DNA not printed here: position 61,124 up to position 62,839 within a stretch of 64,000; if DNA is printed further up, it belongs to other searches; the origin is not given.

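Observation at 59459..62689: Tandem paralogs fusing a ribosomal-stalk P0/Mrt4 (uL10)-like domain to an F-box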

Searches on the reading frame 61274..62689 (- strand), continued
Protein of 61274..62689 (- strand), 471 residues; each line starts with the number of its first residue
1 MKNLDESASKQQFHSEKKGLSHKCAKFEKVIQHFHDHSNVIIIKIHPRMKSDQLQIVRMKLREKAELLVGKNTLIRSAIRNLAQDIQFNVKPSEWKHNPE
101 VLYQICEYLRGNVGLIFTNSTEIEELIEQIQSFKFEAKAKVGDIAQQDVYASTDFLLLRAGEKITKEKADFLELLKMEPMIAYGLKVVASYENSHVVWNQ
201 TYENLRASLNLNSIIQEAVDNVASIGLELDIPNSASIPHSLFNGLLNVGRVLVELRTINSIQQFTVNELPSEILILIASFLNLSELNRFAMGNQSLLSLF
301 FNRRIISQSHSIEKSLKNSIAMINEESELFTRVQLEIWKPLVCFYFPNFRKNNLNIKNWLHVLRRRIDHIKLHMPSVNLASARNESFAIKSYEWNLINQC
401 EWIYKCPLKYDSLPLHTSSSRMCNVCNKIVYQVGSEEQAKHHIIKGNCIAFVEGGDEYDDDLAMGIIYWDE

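Call 56: search_protein_families(library=ncbifam, proteins=[window:61274-62689:-], max_evalue=1)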
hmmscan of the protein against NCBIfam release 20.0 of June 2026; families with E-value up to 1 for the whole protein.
window:61274-62689:- (471 aa): 7 families
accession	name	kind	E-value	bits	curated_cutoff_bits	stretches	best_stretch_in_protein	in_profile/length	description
NF003098.0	PRK04019.1-5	equivalog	9.4e-17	61.2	331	2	21-150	10-121/336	50S ribosomal protein L10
NF003096.0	PRK04019.1-2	equivalog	2.4e-12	46.6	479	2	31-150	21-127/338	50S ribosomal protein L10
NF003095.0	PRK04019.1-1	equivalog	2.4e-12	46.6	381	2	10-149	4-125/339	50S ribosomal protein L10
NF003099.0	PRK04019.2-2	equivalog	2.4e-12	46.5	341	2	23-149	15-125/293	50S ribosomal protein L10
NF003097.0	PRK04019.1-4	equivalog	5.6e-05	22.3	547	1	30-149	23-124/353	50S ribosomal protein L10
NF000955.1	PRK00099.1-1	equivalog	0.00018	21.4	85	1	26-117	6-79/168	50S ribosomal protein L10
NF003100.0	PRK04019.2-3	equivalog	0.0002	21.1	585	2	28-85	13-69/314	50S ribosomal protein L10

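Call 63: list_cluster_members(proteins=[P0001, P0002, P0050, P0051, P0052, P0006, P0005, P0045, P0003, P0048])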
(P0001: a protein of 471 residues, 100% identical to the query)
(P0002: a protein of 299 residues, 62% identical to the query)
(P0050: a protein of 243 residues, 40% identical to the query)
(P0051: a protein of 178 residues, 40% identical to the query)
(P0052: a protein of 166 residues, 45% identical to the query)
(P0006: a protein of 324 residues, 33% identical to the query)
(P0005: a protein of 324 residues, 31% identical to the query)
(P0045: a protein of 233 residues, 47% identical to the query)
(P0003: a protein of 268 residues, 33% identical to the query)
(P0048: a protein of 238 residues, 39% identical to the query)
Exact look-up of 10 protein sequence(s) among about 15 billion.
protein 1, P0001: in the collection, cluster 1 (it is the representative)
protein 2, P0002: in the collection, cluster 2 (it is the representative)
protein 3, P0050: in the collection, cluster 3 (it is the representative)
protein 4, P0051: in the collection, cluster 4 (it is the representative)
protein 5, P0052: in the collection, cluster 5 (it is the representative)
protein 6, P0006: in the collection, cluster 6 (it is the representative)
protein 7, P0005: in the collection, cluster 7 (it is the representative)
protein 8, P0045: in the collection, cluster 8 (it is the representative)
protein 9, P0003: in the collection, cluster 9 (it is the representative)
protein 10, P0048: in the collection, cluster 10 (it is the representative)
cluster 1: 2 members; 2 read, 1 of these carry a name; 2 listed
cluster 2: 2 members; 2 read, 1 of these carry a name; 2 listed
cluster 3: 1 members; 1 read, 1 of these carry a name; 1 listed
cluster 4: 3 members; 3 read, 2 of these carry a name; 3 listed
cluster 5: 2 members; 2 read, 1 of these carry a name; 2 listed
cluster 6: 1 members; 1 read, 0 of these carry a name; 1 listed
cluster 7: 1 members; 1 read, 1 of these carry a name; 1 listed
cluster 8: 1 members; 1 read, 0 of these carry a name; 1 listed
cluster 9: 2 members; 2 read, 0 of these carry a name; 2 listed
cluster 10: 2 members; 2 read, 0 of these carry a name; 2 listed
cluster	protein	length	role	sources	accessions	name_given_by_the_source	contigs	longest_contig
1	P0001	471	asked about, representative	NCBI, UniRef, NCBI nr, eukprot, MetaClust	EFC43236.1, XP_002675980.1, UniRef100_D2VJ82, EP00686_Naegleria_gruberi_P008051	ribosomal large P0-like protein [Naegleria gruberi] | Ribosomal large P0-like protein n=1 Tax=Naegleria gruberi TaxID=5762 RepID=D2VJ82_NAEGR | XP_002675980.1 ribosomal large P0-like protein [Naegleria gruberi strain NEG-M]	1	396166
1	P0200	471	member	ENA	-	-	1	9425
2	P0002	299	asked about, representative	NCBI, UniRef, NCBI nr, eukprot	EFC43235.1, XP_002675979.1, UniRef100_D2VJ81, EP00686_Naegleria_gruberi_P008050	predicted protein [Naegleria gruberi] | Predicted protein n=1 Tax=Naegleria gruberi TaxID=5762 RepID=D2VJ81_NAEGR | uncharacterized protein NAEGRDRAFT_49990 [Naegleria gruberi]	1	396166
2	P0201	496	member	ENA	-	-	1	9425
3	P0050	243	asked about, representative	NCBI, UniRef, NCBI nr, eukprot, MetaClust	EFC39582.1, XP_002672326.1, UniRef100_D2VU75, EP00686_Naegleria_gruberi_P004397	predicted protein [Naegleria gruberi] | Predicted protein n=1 Tax=Naegleria gruberi TaxID=5762 RepID=D2VU75_NAEGR | uncharacterized protein NAEGRDRAFT_72562 [Naegleria gruberi]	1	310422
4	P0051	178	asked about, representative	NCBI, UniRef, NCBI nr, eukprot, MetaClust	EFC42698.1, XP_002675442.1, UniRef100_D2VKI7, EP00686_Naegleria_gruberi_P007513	predicted protein [Naegleria gruberi] | Predicted protein n=1 Tax=Naegleria gruberi TaxID=5762 RepID=D2VKI7_NAEGR | uncharacterized protein NAEGRDRAFT_69407 [Naegleria gruberi]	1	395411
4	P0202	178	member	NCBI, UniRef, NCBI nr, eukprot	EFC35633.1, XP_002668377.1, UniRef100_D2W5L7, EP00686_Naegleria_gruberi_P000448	predicted protein [Naegleria gruberi] | Predicted protein n=1 Tax=Naegleria gruberi TaxID=5762 RepID=D2W5L7_NAEGR | uncharacterized protein NAEGRDRAFT_76707 [Naegleria gruberi]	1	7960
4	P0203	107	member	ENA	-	-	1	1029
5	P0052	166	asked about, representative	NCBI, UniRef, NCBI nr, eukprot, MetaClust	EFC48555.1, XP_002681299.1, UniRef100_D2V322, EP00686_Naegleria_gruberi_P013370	predicted protein [Naegleria gruberi] | Predicted protein n=1 Tax=Naegleria gruberi TaxID=5762 RepID=D2V322_NAEGR | uncharacterized protein NAEGRDRAFT_63199 [Naegleria gruberi]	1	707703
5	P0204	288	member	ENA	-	-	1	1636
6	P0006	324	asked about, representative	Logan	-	-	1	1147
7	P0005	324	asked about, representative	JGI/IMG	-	large subunit ribosomal protein LP0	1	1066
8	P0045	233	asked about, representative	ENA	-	-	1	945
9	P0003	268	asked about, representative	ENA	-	-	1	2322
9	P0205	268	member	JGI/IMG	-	-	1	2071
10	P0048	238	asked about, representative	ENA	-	-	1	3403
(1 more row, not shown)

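Call 65: find_encoding_contigs(protein=P0201, flank=10000, max_places=3)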
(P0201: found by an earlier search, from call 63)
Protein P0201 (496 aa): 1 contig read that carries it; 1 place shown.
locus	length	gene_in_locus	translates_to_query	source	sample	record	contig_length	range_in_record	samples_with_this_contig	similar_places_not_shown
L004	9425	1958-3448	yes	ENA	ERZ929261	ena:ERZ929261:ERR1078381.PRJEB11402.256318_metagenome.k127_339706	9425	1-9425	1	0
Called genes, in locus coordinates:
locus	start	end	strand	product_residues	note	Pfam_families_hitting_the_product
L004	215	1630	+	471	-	PF00466:Ribosomal_L10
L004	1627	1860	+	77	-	-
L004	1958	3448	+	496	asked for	PF00466:Ribosomal_L10, PF17777:RL10P_insert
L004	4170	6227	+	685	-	PF10142:PhoPQ_related, PF11999:Ice_binding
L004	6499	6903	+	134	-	-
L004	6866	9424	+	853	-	?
